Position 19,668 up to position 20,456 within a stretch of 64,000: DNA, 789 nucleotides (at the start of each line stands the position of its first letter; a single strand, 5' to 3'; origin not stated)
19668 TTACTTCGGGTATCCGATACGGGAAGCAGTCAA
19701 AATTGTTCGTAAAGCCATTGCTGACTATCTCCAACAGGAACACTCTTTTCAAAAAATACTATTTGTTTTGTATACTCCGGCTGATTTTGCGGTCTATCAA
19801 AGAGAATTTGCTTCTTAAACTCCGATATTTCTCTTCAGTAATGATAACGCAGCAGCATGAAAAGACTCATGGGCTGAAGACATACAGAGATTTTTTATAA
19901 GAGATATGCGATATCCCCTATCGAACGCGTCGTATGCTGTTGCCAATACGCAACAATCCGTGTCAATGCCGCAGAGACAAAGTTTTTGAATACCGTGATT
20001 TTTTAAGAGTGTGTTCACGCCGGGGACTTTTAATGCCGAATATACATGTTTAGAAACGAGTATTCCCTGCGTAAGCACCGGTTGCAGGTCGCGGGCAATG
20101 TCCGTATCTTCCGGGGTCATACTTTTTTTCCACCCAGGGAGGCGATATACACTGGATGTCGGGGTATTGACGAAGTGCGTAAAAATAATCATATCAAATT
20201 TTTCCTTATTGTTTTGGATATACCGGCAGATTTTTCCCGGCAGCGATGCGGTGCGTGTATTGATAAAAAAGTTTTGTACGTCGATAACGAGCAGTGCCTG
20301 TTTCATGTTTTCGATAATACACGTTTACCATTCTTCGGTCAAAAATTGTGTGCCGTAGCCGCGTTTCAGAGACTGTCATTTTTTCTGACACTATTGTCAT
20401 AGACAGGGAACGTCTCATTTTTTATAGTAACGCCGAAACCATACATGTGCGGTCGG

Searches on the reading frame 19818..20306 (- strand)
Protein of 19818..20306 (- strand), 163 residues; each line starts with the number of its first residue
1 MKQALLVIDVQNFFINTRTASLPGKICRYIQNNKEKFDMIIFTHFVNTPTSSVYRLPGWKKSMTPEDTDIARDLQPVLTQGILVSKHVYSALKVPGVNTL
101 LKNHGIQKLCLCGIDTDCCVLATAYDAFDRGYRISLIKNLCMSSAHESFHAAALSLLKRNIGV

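Call 3: search_protein_families(library=pfam, proteins=[window:19818-20306:-], max_evalue=0.1)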
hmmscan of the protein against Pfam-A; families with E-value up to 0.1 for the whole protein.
window:19818-20306:- (163 aa): 1 family
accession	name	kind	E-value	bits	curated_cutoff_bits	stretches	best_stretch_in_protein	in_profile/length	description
PF00857.26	Isochorismatase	-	1.5e-26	94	27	1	4-158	2-164/175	Isochorismatase domain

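Call 4: search_protein_families(library=padloc, proteins=[window:19818-20306:-], max_evalue=0.1)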
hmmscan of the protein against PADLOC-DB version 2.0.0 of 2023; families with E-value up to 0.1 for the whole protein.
window:19818-20306:- (163 aa): 1 family
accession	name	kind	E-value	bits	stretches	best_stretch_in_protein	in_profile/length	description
PDLC03742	AbiA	-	0.0085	13.1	1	4-47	151-194/470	DRT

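Call 5: search_protein_families(library=ncbifam, proteins=[window:19818-20306:-], max_evalue=0.1)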
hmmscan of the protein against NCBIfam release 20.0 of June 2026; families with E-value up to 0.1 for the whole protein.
window:19818-20306:- (163 aa): 5 families
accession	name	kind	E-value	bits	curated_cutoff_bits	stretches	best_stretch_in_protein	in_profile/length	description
NF050097.1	BiurAmidohydBiuH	equivalog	4.8e-11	42.5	370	1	69-162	115-206/221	biuret amidohydrolase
NF008623.0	PRK11609.1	equivalog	2.6e-09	37.2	174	1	97-142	134-179/213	bifunctional nicotinamidase/pyrazinamidase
TIGR03614.1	RutB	equivalog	2.5e-08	33.8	377.95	1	67-159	113-204/226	pyrimidine utilization protein B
NF008517.0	PRK11440.1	equivalog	5.9e-08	32.8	195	1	80-154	95-168/188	hydrolase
NF041461.1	C_hydro_YcaC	equivalog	0.033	13.7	310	1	101-142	97-138/201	isochorismate family cysteine hydrolase YcaC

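Call 30: search_solved_structures(query=window:19818-20306:-, max_evalue=0.001, show_alignments=2)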
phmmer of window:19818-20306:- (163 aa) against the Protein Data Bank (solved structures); distinct sequences matched with E-value up to 0.001: 26.
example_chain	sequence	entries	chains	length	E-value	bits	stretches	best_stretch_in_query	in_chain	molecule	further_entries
3eef_A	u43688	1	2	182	2.8e-11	46.9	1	1-140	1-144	N-carbamoylsarcosine amidase related protein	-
1ilw_A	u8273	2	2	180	1.4e-09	41.4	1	3-148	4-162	180 aa long hypothetical Pyrazinamidase/nicotinamidase | 180aa long hypothetical Pyrazinamidase/Nicotinamidase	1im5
5zn8_A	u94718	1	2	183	6e-08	36.1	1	85-162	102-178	Isochorismatase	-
6a8l_A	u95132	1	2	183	6e-08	36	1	85-162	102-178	Isochorismatase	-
3s2s_A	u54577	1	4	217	6.8e-07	32.6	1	85-161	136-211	Putative pyrazinamidase/nicotinamidase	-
6azo_A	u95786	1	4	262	2.2e-06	31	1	69-162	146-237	Putative amidase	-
3o90_A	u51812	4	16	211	2.9e-06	30.6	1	85-162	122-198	nicotinamidase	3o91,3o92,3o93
5bk6_A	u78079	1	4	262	4e-06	30.1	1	92-162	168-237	Putative amidase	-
6xjm_A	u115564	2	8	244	4e-06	30.1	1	86-160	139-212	Biuret hydrolase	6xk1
6azs_A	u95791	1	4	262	4.1e-06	30.1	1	94-162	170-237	Putative amidase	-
9u8m_A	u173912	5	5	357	8.2e-06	29.1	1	96-150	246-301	nicotinamidase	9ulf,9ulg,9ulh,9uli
8rkz_G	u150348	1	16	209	1.4e-05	28.4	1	69-146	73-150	Isochorismatase family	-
6kua_A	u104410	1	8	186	1.8e-05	28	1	88-162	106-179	Cysteine hydrolase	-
29iv_A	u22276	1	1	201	1.9e-05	27.9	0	93-142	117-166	nicotinamidase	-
6azn_A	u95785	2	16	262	5.5e-05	26.4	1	69-162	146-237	Putative amidase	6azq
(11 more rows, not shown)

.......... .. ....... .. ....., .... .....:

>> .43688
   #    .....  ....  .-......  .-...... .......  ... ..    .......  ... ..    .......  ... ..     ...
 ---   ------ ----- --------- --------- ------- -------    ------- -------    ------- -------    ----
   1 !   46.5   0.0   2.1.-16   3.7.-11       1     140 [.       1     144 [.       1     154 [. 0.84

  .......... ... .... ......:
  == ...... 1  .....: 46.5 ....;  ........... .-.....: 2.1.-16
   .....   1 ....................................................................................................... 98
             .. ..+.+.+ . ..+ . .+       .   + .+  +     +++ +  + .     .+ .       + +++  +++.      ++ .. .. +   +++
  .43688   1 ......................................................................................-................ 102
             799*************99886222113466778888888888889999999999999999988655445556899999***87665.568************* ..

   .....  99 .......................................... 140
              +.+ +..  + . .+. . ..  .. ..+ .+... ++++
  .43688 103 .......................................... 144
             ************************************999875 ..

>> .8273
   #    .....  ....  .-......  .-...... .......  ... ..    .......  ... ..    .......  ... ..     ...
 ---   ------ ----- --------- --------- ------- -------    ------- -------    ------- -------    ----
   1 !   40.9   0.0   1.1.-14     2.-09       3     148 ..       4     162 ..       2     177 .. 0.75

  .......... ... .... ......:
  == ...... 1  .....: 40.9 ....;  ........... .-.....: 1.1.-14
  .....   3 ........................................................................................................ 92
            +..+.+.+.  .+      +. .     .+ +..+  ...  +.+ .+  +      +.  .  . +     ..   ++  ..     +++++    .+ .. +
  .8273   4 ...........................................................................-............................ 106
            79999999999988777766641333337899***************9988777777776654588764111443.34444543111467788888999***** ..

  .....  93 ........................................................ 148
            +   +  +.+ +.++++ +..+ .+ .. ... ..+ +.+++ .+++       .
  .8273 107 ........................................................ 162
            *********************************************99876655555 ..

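Call 89: list_cluster_members(proteins=[P0001, window:19818-20306:-, window:19276-19815:+])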
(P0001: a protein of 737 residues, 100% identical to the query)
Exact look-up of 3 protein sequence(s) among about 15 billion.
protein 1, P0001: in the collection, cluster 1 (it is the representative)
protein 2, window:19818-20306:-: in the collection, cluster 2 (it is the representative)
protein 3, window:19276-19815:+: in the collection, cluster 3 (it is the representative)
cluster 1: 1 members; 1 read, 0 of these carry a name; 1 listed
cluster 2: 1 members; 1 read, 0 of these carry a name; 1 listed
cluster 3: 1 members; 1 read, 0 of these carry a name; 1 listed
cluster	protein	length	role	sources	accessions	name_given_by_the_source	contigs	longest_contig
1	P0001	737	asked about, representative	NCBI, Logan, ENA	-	-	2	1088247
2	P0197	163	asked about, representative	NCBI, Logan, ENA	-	-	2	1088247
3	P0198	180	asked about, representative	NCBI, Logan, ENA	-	-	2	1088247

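Call 91: find_homologous_proteins(query=window:19818-20306:-, max_evalue=1e-10)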
Query window:19818-20306:- (163 aa): 45 proteins with E <= 1e-10 among 76 candidates.
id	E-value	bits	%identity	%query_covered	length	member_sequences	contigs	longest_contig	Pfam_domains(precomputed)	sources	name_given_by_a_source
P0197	5.6e-105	366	100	100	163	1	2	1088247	PF00857.27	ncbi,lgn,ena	-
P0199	9.5e-86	304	85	100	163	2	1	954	PF00857.27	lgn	-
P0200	1.0e-80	287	79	100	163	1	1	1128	PF00857.27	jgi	jgi:nicotinamidase-related amidase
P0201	7.5e-64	232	66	99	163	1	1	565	PF00857.27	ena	-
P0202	1.3e-59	219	61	99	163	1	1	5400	PF00857.27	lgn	-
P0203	2.3e-59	218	60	99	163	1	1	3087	PF00857.27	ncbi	-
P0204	2.9e-59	217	64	100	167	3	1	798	PF00857.27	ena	-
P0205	2.5e-56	208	57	99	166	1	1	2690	PF00857.27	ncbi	-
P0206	1.1e-55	206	56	99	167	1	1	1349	PF00857.27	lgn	-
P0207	6.5e-55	203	57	99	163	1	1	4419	PF00857.27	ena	-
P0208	7.2e-55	203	59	99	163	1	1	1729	PF00857.27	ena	-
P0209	1.5e-54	202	56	99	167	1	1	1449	PF00857.27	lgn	-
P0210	2.7e-53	198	57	99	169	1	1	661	PF00857.27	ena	-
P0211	5.6e-53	197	54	99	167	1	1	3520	PF00857.27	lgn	-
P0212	2.1e-52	195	53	99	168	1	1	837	PF00857.27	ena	-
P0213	3.3e-52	195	55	99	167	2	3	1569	PF00857.27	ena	-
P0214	8.5e-52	193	55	99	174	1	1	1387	PF00857.27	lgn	-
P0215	1.9e-51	192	58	98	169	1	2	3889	PF00857.27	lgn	-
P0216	2.7e-51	192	54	99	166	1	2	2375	PF00857.27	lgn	-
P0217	5.1e-51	191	53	99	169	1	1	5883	PF00857.27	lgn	-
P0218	6.7e-51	190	56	99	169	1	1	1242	PF00857.27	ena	-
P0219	1.1e-50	190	54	99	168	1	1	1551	PF00857.27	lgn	-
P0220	1.4e-50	189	53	100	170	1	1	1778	PF00857.27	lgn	-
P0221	2.7e-47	179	52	99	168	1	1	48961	PF00857.27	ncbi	-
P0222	4.4e-47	178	49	99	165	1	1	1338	PF00857.27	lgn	-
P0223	7.0e-47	177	50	99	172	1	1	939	PF00857.27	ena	-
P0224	1.1e-46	177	51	99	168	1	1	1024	PF00857.27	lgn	-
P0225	1.7e-46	176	48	99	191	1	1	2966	PF00857.27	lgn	-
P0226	4.2e-45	171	49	99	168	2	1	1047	PF00857.27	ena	-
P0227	2.7e-37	146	45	99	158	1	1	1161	PF00857.27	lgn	-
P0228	9.9e-36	141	44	99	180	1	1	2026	PF00857.27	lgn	-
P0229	3.7e-35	139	41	99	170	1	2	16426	PF00857.27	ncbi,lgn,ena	ncbi:MAG: isochorismatase family cysteine hydrolase [Nanoarchaeota archaeon]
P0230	3.7e-35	139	44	99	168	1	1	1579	PF00857.27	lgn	-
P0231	3.2e-34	136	41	99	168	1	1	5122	PF00857.27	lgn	-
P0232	1.1e-32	131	41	99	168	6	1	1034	PF00857.27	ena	-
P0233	3.2e-31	126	40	99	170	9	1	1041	PF00857.27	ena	-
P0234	1.1e-29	121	39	99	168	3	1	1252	PF00857.27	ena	-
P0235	6.4e-29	119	41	98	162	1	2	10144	PF00857.27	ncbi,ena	-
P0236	1.2e-27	115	56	61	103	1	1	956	PF00857.27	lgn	-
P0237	2.0e-27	114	42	98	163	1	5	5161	PF00857.27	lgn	-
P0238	2.4e-25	107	40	100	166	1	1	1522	PF00857.27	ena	-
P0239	3.9e-25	107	38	99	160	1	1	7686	PF00857.27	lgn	-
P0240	5.1e-20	90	41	82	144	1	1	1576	PF00857.27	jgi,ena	-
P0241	4.7e-17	80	34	99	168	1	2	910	PF00857.27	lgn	-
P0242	5.8e-15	74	36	86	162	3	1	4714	PF00857.27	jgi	-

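Call 92: find_encoding_contigs(protein=P0221, flank=5000, max_places=1)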
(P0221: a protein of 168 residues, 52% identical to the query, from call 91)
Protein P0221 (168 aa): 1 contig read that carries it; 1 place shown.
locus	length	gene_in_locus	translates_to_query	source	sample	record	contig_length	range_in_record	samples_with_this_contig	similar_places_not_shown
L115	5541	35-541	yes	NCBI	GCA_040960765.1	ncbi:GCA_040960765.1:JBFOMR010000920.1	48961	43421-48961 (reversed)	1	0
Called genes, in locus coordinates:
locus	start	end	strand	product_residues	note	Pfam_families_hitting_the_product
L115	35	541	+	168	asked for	PF00857:Isochorismatase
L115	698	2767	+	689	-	PF01751:Toprim, PF01131:Topoisom_bac, PF01396:Zn_ribbon_Top1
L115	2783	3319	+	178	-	PF00588:SpoU_methylase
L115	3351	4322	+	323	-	PF02646:RmuC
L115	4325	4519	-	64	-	-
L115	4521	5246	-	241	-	PF00970:FAD_binding_6 (weak), PF00175:NAD_binding_1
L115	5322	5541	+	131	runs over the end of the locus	PF13473:Cupredoxin_1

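Call 93: find_encoding_contigs(protein=P0217, flank=5000, max_places=1)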
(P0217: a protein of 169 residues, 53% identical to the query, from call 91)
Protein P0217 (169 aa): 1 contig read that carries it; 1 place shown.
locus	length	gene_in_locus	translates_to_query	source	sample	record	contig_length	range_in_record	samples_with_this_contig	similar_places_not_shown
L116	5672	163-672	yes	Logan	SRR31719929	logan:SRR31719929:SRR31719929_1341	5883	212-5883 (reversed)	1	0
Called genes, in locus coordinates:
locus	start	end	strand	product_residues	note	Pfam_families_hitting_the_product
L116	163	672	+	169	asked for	PF00857:Isochorismatase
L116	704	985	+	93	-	PF02686:GatC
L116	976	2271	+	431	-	PF01425:Amidase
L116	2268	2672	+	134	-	PF00903:Glyoxalase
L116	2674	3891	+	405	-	PF02934:GatB_N, PF02637:GatB_Yqey (weak)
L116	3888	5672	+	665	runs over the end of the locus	?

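Call 94: find_encoding_contigs(protein=P0202, flank=5000, max_places=1)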
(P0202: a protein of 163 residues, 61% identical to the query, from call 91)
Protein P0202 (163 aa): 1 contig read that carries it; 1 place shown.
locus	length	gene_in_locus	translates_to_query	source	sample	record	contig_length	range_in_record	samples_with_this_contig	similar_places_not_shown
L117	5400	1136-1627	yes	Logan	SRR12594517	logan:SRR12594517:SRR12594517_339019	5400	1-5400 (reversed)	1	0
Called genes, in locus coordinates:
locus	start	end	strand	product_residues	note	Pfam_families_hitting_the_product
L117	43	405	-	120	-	PF05635:23S_rRNA_IVP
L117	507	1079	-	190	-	PF01661:Macro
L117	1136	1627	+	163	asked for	PF00857:Isochorismatase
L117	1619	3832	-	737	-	PF00931:NB-ARC, PF01637:ATPase_2 (weak), PF05729:NACHT (weak), PF13401:AAA_22 (weak), PF20720:nSTAND3 (faint), PF25201:nSTAND6 (faint), PF13181:TPR_8 (faint), PF00515:TPR_1 (faint), +2 more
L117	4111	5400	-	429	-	?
